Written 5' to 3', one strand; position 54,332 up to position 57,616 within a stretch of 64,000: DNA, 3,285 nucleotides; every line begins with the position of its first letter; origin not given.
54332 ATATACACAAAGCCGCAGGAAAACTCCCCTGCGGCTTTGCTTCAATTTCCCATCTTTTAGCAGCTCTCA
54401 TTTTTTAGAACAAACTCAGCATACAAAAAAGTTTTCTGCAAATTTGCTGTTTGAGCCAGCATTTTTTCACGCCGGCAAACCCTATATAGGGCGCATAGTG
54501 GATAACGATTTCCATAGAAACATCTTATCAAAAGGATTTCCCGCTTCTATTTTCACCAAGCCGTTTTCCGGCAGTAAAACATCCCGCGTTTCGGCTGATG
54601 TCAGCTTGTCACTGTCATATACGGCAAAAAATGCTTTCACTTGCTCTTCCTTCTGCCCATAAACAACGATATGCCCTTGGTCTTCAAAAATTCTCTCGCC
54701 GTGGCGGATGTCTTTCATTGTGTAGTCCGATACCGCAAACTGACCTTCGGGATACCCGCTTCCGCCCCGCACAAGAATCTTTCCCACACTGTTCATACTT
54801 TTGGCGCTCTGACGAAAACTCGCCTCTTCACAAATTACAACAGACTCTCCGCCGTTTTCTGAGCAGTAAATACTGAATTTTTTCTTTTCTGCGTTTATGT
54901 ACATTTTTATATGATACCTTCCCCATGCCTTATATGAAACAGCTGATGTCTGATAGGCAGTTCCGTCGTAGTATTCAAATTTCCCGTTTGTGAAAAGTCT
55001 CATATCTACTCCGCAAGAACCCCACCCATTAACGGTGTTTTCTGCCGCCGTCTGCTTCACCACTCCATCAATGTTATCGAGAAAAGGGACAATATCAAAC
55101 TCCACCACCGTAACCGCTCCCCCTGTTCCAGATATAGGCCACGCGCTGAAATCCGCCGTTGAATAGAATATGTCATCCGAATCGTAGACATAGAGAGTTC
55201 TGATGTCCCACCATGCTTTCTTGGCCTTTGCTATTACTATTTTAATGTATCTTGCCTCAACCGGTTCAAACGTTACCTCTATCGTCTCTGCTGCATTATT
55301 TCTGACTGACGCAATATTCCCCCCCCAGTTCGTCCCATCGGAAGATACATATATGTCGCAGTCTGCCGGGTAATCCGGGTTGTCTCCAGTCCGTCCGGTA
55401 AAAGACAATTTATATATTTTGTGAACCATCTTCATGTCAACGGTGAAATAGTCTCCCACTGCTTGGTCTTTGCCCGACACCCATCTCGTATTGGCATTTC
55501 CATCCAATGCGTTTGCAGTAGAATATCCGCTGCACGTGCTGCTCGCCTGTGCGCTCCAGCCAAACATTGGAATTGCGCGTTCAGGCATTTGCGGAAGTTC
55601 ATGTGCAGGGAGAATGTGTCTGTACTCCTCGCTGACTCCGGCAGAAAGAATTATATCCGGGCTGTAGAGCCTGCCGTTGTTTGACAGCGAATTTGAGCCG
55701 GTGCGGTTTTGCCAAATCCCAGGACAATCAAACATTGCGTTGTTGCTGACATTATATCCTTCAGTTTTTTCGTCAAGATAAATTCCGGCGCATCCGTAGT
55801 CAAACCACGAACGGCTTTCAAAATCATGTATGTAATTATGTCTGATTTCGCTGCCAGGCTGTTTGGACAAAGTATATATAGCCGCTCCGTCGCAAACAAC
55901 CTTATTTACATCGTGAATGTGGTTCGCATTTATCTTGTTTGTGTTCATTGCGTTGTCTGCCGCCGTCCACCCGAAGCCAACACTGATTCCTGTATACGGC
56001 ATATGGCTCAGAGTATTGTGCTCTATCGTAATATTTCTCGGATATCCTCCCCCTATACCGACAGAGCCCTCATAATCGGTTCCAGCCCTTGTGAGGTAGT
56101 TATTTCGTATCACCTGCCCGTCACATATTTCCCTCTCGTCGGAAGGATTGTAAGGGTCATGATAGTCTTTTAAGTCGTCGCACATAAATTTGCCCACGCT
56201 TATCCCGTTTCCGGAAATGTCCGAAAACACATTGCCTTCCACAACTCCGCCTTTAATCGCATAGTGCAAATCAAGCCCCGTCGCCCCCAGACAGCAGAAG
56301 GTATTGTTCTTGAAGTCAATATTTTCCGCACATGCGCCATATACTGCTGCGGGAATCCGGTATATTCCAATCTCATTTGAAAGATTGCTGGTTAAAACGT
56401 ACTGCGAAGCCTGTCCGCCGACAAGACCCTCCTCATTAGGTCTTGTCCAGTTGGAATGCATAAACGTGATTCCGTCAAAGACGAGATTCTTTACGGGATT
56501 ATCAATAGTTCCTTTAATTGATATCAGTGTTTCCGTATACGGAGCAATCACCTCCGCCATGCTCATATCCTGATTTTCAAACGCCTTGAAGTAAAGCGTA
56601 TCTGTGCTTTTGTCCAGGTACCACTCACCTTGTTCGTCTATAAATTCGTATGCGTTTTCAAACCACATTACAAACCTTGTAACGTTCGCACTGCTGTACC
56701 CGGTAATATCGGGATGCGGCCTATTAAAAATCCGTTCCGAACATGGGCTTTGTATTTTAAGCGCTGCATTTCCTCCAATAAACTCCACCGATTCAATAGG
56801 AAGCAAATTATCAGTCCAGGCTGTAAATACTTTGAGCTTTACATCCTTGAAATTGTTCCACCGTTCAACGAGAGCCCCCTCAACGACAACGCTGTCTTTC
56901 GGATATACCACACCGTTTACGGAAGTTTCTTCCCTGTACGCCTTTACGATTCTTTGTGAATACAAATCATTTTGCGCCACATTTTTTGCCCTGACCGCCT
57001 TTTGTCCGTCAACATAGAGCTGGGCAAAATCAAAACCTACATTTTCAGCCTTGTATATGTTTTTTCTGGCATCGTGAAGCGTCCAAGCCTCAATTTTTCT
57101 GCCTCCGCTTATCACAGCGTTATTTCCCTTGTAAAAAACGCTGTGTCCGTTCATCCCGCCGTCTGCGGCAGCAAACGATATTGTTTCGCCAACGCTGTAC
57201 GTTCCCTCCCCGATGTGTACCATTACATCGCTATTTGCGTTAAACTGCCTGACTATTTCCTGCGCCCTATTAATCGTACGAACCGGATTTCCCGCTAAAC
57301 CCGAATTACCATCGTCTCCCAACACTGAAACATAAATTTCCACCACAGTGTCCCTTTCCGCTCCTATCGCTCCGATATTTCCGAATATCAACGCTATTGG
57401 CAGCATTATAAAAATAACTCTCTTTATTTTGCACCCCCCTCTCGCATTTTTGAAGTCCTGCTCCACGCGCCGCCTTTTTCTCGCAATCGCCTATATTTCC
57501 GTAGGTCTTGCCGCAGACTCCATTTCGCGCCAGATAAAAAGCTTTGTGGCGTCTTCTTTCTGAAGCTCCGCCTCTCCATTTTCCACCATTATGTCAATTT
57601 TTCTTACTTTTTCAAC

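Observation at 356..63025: Unassigned 70-90 aa module at the extreme C-terminus of five unrelated large secreted proteins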

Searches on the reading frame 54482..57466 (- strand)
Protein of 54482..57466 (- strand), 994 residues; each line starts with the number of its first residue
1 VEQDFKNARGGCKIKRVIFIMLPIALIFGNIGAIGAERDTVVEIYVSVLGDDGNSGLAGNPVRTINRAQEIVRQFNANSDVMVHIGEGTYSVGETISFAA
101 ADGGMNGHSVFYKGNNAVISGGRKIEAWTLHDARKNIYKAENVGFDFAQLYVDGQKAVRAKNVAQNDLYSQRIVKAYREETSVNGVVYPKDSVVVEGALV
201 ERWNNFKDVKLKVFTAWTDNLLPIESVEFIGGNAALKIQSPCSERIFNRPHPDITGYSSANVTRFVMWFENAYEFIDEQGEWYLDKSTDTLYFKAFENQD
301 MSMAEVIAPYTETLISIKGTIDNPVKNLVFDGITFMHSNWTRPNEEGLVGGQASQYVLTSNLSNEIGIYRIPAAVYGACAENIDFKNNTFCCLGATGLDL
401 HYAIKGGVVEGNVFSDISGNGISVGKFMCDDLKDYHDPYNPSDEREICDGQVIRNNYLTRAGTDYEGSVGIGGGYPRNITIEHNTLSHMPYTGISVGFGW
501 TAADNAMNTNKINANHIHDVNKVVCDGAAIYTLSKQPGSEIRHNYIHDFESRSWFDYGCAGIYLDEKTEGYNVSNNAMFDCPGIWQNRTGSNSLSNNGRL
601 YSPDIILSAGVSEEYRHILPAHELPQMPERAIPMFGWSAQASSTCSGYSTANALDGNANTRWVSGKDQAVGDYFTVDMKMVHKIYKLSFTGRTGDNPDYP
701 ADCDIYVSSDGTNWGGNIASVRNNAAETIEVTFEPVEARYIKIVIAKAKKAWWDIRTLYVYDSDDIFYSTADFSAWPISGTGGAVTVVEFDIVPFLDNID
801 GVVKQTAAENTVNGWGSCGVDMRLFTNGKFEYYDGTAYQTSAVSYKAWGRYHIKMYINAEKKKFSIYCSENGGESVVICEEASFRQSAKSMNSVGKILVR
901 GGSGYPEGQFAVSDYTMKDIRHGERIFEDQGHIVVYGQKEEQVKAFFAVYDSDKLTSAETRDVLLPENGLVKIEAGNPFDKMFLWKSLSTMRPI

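Call 7: search_protein_families(library=pfam, proteins=[window:54482-57466:-], max_evalue=0.1)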
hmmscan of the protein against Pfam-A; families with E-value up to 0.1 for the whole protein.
window:54482-57466:- (994 aa): 6 families
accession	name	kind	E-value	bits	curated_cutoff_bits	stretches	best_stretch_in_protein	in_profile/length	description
PF00754.31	F5_F8_type_C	-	8.5e-20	71.6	28.2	1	639-752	2-121/127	F5/8 type C domain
PF21231.2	GH141_M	-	2.2e-16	60.5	27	1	142-293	13-153/156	GH141 insertion domain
PF22633.2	F5_F8_type_C_2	-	8.4e-13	49.2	27.8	1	652-743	1-91/91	NedA-like, galactose-binding domain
PF13229.12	Beta_helix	-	0.00011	22.3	25.9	1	453-597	36-156/158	Right handed beta helix region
PF07602.17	DUF1565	-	0.0004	20.2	20.3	0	48-93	1-41/257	Protein of unknown function (DUF1565)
PF22585.3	Sialidase-like_CBM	-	0.05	14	27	0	812-870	62-119/156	Sialidase-like, CBM domain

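Call 15: search_protein_families(library=ncbifam, proteins=[window:54482-57466:-], max_evalue=1)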
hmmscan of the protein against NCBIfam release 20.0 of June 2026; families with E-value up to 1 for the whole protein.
window:54482-57466:- (994 aa): 1 family
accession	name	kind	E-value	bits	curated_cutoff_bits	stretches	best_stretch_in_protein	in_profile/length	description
NF047619.1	NADase_discoid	domain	0.00015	21.9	38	1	641-690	1-56/130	NADase-type glycan-binding domain-containing protein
